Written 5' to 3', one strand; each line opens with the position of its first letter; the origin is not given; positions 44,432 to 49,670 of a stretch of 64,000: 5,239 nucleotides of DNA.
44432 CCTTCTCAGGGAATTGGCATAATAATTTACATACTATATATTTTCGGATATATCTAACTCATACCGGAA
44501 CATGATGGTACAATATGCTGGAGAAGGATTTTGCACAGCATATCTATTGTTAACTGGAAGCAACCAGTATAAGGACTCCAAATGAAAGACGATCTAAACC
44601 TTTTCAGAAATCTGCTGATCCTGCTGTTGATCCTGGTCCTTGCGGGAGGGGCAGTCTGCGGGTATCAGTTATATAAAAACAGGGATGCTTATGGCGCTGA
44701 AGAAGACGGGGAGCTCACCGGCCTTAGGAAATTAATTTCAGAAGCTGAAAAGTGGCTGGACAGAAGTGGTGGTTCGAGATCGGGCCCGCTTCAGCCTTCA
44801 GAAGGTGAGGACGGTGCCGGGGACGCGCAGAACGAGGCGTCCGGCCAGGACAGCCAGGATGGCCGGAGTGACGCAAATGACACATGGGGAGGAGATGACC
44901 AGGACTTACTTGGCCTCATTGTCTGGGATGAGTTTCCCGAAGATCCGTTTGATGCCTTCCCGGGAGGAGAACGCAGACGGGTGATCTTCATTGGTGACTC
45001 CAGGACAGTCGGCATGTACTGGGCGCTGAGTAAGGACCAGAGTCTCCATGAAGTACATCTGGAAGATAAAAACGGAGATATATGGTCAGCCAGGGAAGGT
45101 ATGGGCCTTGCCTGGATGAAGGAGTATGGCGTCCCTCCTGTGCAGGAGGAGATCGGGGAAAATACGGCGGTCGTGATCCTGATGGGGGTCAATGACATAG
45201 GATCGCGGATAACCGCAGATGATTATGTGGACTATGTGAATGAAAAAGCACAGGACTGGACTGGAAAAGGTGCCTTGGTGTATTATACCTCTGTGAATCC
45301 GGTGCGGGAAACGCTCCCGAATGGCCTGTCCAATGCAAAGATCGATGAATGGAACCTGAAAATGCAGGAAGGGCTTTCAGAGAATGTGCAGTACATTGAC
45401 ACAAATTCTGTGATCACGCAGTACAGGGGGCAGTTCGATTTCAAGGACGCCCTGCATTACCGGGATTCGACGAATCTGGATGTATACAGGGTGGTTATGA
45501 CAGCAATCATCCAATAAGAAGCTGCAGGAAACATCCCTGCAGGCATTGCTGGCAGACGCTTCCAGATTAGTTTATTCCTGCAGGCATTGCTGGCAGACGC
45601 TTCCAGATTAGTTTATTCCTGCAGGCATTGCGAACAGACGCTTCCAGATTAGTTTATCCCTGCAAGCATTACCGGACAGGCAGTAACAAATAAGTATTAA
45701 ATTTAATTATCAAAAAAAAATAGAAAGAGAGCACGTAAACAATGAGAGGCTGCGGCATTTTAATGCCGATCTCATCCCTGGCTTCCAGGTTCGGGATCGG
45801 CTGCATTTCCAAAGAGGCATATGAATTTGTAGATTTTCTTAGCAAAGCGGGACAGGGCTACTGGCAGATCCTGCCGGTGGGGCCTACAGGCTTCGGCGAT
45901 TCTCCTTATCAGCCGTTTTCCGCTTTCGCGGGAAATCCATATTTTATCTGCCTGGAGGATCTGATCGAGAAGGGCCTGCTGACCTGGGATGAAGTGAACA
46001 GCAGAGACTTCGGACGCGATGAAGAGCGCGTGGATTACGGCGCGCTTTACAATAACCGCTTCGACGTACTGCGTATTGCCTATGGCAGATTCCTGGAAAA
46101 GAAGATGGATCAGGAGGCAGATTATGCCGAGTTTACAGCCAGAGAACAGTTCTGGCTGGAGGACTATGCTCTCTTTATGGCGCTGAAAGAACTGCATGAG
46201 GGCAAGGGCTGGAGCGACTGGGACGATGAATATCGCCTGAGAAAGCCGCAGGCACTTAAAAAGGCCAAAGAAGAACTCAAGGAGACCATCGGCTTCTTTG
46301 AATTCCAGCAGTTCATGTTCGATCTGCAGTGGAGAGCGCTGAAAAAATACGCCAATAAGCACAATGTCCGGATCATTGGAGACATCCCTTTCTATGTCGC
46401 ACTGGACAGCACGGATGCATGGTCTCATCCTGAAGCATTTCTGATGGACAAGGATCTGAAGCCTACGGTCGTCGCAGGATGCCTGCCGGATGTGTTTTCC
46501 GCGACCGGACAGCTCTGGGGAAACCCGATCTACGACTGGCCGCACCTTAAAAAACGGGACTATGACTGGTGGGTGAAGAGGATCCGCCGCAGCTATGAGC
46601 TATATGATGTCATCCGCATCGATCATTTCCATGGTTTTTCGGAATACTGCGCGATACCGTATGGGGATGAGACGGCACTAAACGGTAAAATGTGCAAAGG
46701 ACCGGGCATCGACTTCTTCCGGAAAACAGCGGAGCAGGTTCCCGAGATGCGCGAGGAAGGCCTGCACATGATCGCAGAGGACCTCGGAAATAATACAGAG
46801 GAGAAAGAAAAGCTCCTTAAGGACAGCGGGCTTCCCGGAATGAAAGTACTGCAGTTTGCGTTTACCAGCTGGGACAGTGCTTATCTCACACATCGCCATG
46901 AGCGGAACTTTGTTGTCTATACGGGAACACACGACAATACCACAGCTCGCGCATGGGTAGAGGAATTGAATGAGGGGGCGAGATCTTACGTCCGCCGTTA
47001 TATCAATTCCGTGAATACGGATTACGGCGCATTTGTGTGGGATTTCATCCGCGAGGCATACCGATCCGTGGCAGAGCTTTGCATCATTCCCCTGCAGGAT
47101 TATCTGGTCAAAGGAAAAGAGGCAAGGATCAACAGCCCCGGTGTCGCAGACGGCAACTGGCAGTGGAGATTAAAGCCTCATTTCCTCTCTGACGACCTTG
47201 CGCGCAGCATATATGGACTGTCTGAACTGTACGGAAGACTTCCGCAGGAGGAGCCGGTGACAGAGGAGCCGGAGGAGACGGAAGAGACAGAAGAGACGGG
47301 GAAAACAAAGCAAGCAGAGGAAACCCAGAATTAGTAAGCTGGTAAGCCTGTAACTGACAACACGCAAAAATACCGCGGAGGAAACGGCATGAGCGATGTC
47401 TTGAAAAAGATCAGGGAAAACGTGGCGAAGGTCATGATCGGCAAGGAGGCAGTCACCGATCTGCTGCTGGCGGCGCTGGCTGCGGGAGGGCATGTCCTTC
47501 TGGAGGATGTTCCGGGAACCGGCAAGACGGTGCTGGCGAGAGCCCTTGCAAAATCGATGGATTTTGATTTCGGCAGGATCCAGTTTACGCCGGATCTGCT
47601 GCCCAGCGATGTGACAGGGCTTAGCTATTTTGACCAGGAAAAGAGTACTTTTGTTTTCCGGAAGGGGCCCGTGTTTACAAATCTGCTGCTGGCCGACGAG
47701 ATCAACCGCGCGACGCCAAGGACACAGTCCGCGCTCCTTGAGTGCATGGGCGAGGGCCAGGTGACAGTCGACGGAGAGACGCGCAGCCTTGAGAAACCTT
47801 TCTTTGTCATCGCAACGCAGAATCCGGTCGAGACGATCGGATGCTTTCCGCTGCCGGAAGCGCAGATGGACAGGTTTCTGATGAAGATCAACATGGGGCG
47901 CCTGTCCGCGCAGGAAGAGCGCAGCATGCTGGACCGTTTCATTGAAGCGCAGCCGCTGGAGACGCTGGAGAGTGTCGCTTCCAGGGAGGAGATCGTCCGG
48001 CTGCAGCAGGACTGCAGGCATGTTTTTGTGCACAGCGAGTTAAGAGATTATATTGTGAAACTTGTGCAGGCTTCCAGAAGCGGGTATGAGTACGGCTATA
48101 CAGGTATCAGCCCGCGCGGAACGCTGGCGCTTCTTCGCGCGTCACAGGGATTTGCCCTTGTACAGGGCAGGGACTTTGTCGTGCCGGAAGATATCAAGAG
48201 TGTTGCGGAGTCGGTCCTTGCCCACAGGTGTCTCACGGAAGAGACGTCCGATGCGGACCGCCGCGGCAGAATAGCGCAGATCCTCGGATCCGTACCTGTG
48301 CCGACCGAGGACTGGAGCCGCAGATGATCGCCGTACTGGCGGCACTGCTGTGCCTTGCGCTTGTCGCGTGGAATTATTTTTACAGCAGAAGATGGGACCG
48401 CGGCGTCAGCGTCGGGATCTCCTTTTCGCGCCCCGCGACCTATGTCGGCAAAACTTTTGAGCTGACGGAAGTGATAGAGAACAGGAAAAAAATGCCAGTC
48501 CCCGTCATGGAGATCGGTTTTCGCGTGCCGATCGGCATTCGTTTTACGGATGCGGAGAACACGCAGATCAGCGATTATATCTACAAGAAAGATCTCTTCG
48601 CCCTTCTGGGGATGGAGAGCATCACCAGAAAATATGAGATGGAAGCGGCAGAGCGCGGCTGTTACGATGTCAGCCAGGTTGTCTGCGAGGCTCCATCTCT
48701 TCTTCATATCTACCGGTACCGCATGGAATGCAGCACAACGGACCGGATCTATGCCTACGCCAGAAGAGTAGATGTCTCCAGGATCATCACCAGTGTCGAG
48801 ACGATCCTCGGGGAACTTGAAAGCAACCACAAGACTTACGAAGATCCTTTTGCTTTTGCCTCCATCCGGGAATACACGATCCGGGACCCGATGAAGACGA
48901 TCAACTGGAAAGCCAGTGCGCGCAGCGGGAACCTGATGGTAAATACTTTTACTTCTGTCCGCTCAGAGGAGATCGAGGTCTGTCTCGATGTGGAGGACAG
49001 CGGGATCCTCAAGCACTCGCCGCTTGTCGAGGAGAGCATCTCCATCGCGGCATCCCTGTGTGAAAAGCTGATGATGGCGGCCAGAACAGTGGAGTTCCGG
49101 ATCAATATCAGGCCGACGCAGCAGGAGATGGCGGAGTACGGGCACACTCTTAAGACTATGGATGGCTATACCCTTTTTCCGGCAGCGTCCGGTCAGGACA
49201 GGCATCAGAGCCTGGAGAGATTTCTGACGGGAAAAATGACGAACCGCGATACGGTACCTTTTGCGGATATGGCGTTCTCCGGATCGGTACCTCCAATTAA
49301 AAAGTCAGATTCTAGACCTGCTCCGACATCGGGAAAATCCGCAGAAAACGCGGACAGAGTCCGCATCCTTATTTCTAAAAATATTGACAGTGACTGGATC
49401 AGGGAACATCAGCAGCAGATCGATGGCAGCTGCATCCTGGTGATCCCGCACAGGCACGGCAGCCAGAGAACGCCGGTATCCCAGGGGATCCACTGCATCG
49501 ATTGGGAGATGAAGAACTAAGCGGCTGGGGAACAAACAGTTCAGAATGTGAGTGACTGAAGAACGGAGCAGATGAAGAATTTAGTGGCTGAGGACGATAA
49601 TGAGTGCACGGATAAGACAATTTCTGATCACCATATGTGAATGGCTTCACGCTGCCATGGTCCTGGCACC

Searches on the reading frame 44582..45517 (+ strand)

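Call 7: search_protein_families(library=pfam, proteins=[window:44582-45517:+])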
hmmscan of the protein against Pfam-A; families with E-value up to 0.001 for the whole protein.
window:44582-45517:+ (311 aa): 1 family
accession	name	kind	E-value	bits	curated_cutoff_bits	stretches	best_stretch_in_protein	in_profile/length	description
PF13472.12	Lipase_GDSL_2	-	1.4e-06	29.4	32.9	1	136-292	1-170/178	GDSL-like Lipase/Acylhydrolase family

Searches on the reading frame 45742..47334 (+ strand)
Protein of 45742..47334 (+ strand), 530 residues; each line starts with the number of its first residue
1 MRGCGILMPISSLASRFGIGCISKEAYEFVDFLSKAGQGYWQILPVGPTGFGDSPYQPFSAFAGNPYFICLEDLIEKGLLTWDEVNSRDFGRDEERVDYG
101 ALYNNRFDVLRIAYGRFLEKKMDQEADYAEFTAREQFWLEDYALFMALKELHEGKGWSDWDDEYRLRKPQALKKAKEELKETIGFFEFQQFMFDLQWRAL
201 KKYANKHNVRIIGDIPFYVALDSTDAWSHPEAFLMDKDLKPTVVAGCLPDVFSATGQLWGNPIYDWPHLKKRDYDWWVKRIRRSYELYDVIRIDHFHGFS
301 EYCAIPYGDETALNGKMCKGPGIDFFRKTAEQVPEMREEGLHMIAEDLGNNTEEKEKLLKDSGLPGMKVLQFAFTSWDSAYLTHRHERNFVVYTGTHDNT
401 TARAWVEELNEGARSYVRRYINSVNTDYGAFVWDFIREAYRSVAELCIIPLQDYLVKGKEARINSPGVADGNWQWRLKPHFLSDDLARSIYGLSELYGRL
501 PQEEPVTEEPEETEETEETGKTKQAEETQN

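Call 7: search_protein_families(library=pfam, proteins=[window:45742-47334:+])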
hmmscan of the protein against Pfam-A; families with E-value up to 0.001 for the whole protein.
window:45742-47334:+ (530 aa): 1 family
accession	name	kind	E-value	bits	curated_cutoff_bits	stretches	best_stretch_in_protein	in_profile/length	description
PF02446.23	Glyco_hydro_77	-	3.2e-172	574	25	1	8-479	1-461/465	4-alpha-glucanotransferase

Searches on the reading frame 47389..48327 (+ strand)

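Call 7: search_protein_families(library=pfam, proteins=[window:47389-48327:+])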
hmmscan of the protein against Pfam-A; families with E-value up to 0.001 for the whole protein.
window:47389-48327:+ (312 aa): 7 families
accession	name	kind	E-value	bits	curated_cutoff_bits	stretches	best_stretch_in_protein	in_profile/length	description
PF07726.17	AAA_3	-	3.9e-63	211.6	27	1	35-165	1-131/131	ATPase family associated with various cellular activities (AAA)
PF17863.7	AAA_lid_2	-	9.7e-18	64.1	22.7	1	238-284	11-57/74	AAA lid domain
PF07728.20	AAA_5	-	8.3e-10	39.3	22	1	35-163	1-139/139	AAA domain (dynein-related subfamily)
PF20030.5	bpMoxR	-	1.3e-08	34.7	27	1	5-187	3-184/205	MoxR domain in the MoxR-vWA-beta-propeller ternary systems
PF00004.35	AAA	-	4.1e-07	30.9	21.2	1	38-168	3-128/131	ATPase family associated with various cellular activities (AAA)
PF01078.27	Mg_chelatase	-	0.00025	20.9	20.3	0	17-54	6-43/207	Magnesium chelatase, subunit ChlI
PF00158.32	Sigma54_activat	-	0.00032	20.9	20.2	0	30-145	19-142/168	Sigma-54 interaction domain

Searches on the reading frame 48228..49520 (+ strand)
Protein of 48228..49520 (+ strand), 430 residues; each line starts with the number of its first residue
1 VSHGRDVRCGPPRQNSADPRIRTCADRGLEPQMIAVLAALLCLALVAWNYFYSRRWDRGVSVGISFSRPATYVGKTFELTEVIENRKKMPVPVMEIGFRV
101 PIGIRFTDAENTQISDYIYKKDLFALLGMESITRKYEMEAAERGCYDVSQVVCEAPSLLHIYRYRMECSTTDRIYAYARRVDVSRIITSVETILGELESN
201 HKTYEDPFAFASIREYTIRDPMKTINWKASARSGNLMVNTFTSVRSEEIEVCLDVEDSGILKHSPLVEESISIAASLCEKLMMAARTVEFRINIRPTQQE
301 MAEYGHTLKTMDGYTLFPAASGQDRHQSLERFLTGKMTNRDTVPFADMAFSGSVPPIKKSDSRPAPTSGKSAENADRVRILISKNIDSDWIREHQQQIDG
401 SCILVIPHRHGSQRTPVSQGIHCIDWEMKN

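Call 7: search_protein_families(library=pfam, proteins=[window:48228-49520:+])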
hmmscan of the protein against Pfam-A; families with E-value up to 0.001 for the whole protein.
window:48228-49520:+ (430 aa): 1 family
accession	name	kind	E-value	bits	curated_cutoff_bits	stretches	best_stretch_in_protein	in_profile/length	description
PF01882.25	DUF58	-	1e-05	25.3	23.4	1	213-276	2-67/216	Protein of unknown function DUF58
